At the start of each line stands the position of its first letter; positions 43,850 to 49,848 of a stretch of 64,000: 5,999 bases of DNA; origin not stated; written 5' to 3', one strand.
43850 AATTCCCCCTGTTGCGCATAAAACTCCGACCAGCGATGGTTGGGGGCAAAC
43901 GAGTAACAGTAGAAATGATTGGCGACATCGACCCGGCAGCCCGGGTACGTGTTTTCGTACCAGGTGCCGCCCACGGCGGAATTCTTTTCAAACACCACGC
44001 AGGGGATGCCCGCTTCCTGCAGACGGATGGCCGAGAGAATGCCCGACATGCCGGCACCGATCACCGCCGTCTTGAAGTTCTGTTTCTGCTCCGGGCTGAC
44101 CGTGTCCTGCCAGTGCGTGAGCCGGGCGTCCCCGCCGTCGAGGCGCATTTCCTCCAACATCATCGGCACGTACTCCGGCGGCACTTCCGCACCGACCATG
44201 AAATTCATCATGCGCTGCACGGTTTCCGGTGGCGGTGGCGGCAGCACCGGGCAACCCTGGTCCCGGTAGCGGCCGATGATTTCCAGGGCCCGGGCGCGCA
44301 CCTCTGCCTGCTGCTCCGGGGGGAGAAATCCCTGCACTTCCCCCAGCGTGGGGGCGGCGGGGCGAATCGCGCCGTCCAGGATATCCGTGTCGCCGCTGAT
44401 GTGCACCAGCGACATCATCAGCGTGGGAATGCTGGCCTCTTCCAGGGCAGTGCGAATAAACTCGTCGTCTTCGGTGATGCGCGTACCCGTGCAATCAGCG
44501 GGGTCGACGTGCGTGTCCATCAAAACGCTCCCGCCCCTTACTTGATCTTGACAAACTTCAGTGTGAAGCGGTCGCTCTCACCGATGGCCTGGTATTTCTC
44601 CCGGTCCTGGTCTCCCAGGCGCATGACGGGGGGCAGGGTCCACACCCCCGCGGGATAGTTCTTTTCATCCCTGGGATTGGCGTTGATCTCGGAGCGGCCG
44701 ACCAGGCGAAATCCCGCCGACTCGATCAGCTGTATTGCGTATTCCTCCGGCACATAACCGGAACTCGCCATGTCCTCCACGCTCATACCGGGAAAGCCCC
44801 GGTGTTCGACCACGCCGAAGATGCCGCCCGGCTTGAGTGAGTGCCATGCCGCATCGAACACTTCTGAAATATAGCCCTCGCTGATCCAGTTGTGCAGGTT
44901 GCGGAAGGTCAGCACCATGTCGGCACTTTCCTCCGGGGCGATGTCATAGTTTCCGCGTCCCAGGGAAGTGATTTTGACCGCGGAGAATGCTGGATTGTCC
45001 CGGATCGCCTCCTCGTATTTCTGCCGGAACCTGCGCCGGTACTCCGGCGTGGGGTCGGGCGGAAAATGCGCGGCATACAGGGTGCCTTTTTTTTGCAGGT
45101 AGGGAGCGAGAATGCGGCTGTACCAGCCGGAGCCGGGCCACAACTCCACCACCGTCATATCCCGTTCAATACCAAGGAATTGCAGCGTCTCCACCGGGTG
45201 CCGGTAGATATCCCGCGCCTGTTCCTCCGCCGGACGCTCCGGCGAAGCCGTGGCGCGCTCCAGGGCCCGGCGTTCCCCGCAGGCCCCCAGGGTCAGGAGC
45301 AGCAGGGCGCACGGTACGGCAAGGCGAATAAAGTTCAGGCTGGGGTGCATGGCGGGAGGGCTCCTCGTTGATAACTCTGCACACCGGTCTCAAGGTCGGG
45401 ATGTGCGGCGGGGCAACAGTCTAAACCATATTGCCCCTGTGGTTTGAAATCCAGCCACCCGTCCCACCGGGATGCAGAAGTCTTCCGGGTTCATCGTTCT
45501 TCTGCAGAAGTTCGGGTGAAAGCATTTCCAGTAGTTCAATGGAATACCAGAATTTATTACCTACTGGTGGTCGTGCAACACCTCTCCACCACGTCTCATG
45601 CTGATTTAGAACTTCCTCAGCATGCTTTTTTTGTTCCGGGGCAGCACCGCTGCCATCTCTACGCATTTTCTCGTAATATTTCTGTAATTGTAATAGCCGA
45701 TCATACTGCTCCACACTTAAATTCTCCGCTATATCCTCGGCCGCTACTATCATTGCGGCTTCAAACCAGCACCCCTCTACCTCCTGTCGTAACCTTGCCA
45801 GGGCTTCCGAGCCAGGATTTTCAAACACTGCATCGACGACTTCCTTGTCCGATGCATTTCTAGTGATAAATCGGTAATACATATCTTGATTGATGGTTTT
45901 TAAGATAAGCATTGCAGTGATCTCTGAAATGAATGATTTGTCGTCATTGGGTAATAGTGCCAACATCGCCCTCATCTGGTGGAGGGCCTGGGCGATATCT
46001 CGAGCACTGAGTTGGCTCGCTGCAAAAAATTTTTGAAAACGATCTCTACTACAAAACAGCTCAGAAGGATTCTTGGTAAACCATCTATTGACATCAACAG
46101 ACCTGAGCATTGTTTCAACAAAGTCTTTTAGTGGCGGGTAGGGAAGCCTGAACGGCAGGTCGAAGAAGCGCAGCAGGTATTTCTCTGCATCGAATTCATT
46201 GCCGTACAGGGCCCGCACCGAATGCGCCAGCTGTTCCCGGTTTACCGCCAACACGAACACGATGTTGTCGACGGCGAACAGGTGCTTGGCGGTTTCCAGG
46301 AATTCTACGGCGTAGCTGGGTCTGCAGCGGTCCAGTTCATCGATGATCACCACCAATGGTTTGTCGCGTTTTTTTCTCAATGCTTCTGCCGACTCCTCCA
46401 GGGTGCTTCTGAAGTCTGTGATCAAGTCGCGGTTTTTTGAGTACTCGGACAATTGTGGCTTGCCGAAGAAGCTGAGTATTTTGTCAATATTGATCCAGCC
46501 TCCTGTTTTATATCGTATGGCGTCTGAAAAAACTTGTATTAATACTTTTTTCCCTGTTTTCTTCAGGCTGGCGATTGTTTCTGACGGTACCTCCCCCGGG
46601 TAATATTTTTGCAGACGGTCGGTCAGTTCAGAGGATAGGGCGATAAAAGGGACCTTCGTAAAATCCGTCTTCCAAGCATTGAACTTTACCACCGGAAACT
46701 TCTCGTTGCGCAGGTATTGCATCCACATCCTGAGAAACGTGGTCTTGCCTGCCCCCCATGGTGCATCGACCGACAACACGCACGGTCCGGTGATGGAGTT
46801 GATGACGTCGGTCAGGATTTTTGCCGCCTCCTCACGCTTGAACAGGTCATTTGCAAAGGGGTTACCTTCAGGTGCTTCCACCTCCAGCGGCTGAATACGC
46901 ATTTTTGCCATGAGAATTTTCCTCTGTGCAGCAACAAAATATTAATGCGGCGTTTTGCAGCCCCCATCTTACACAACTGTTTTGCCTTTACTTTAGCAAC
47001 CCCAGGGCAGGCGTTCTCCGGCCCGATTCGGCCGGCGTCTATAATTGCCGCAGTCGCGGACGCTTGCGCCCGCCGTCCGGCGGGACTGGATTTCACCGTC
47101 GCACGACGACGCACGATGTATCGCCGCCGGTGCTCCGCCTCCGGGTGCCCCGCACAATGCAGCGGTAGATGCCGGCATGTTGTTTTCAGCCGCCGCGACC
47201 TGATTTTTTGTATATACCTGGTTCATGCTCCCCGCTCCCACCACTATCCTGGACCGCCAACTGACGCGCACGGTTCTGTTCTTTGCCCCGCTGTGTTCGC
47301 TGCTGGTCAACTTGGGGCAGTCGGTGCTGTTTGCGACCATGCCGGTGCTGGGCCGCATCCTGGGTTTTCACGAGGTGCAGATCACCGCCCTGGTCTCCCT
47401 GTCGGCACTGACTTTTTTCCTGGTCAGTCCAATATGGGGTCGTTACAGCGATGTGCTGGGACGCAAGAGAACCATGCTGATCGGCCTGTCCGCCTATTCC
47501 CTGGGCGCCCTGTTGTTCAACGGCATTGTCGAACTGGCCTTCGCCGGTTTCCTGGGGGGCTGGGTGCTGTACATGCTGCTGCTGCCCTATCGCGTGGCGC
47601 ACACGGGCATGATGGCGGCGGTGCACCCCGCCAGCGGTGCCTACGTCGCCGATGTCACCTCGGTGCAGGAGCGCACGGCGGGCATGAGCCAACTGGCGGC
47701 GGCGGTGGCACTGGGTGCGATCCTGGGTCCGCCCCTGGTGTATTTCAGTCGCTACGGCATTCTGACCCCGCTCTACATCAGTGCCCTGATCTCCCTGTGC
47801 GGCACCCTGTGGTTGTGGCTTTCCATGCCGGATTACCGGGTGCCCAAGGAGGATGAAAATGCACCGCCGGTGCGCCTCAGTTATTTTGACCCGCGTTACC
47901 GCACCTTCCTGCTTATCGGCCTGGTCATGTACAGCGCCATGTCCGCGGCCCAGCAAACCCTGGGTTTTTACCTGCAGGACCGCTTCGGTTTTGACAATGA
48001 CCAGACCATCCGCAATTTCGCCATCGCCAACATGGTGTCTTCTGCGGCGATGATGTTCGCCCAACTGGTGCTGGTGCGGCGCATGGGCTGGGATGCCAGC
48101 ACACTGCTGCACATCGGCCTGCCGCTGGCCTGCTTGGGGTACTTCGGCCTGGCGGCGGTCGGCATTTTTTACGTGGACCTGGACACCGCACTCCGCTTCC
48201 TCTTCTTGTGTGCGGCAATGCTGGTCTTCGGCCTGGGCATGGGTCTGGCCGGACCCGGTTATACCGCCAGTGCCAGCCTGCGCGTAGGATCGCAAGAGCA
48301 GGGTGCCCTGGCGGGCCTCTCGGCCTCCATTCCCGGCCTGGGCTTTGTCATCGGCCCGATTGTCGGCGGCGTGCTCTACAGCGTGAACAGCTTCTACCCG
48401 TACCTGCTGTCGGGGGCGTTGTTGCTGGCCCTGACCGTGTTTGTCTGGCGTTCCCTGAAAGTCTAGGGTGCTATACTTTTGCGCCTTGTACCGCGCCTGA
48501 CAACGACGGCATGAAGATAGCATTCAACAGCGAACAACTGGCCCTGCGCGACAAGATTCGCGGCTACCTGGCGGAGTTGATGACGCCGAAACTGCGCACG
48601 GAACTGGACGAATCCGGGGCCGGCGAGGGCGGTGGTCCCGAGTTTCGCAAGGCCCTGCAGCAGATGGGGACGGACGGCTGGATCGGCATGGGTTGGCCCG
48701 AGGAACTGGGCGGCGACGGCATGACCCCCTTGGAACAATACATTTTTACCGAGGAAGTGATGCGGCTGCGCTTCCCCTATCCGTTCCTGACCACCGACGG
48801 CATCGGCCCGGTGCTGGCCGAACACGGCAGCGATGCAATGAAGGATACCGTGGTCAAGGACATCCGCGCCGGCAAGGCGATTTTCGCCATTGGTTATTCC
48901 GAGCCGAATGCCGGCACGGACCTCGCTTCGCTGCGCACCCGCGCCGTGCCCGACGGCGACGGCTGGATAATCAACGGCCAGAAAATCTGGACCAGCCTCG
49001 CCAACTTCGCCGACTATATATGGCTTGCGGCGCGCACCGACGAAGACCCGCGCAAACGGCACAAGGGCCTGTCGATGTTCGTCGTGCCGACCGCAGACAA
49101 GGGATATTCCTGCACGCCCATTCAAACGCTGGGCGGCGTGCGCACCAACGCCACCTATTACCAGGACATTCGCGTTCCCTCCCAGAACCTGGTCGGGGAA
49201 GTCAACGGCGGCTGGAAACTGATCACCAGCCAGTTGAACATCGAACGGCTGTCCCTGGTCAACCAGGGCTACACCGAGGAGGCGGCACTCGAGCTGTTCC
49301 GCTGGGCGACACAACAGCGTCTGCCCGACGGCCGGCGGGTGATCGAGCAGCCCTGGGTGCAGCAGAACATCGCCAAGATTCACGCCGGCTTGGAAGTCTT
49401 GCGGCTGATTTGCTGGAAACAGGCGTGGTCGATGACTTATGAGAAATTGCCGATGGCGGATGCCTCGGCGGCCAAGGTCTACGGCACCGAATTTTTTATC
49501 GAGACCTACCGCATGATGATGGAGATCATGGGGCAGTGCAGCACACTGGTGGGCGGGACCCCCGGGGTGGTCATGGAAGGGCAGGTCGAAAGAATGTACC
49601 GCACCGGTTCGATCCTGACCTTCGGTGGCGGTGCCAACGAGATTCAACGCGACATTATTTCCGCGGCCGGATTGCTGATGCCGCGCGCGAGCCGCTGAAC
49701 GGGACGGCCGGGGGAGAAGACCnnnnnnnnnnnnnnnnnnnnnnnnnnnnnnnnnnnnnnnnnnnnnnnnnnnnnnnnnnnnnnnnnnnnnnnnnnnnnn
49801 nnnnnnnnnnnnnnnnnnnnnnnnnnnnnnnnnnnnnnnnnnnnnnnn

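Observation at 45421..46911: Stand-alone KAP-family P-loop NTPase in a low-GC patch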

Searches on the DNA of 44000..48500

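Call 58: search_rna_families(source=window, start=44000, end=48500, threshold=evalue, max_evalue=1)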
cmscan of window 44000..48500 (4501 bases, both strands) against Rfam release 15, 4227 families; matches with E-value up to 1: 1.
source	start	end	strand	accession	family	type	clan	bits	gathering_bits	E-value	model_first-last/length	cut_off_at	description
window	44353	44416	-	RF01686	Acido-1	Gene; sRNA;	-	21.5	50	0.62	1-64/64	no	Acido-1 RNA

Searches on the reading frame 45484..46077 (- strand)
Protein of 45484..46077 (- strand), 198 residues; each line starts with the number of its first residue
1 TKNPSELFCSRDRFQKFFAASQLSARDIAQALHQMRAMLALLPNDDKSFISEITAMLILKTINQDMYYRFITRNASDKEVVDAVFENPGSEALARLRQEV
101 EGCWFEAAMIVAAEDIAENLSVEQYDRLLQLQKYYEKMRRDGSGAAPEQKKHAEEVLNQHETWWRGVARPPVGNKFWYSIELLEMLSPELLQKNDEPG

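Call 71: search_protein_families(library=pfam, proteins=[window:45484-46077:-], max_evalue=10)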
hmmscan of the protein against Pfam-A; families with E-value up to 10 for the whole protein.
seq(198 aa): 2 families
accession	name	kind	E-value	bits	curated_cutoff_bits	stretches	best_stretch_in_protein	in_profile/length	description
PF20840.3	DUF5382_N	-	0.039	14.6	27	1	108-157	38-88/132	Family of unknown function (DUF5382) N-terminal domain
PF16918.11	PknG_TPR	-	0.1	11.8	27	1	13-85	129-199/340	Protein kinase G tetratricopeptide repeat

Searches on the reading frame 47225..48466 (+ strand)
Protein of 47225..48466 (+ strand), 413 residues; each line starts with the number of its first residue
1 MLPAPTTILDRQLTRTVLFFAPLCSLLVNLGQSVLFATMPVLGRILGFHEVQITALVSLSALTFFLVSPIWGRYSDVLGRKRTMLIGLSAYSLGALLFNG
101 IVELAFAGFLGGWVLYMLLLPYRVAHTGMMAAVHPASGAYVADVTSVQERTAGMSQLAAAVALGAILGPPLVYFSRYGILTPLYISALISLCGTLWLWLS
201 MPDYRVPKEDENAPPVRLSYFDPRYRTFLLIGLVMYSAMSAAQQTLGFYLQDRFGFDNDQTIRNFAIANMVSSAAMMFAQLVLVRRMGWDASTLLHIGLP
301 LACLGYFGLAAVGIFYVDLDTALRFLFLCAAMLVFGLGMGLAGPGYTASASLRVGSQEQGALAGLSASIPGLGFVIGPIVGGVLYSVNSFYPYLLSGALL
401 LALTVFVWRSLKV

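Call 7: search_protein_families(library=pfam, proteins=[window:47225-48466:+], max_evalue=0.001)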
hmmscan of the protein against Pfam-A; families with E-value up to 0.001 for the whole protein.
window:47225-48466:+ (413 aa): 1 family
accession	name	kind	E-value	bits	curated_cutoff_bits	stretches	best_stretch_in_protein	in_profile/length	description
PF07690.21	MFS_1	-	1.1e-36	126.9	33.4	2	23-367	3-336/347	Major Facilitator Superfamily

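Call 45: find_related_loci(query=window:47225-48466:+, collection=metagenome_contigs, flank=7000)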
Query window:47225-48466:+ (413 aa) in metagenome_contigs; peptide patterns used: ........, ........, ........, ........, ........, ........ (x = any residue, [..] = any of these).
130 stretches matched a pattern; 3 encode a relative of the query (tblastn E <= 1e-3); 3 distinct loci.
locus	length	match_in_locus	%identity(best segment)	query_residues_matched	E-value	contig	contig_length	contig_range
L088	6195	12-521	45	231-412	6e-39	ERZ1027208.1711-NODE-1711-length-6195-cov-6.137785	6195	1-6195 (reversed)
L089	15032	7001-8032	25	61-412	1e-15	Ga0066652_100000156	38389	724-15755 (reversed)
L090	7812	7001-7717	24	61-305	4e-11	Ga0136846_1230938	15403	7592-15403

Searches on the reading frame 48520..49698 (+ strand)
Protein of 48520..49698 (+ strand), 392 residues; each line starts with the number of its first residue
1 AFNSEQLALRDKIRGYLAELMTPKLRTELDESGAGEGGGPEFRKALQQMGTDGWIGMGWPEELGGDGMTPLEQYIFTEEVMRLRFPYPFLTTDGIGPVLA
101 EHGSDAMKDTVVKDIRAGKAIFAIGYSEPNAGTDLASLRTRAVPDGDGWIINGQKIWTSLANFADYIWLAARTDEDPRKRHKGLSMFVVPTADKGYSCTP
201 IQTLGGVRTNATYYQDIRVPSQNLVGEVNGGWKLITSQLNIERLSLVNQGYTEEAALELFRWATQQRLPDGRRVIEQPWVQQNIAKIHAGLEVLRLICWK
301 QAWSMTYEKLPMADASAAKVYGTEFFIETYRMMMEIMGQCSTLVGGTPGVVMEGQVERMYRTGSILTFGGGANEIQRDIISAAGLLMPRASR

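Call 7: search_protein_families(library=pfam, proteins=[window:48520-49698:+], max_evalue=0.001)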
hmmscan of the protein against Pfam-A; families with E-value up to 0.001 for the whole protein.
window:48520-49698:+ (392 aa): 3 families
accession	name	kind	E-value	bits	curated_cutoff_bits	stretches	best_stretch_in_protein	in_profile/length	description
PF00441.29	Acyl-CoA_dh_1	-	1.7e-28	100.1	22.4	1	229-383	1-148/150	Acyl-CoA dehydrogenase, C-terminal domain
PF02770.24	Acyl-CoA_dh_M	-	5e-21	75.1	33.3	1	123-212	1-89/97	Acyl-CoA dehydrogenase, middle domain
PF02771.21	Acyl-CoA_dh_N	-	1.2e-14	55.1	22.9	1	4-118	2-112/113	Acyl-CoA dehydrogenase, N-terminal domain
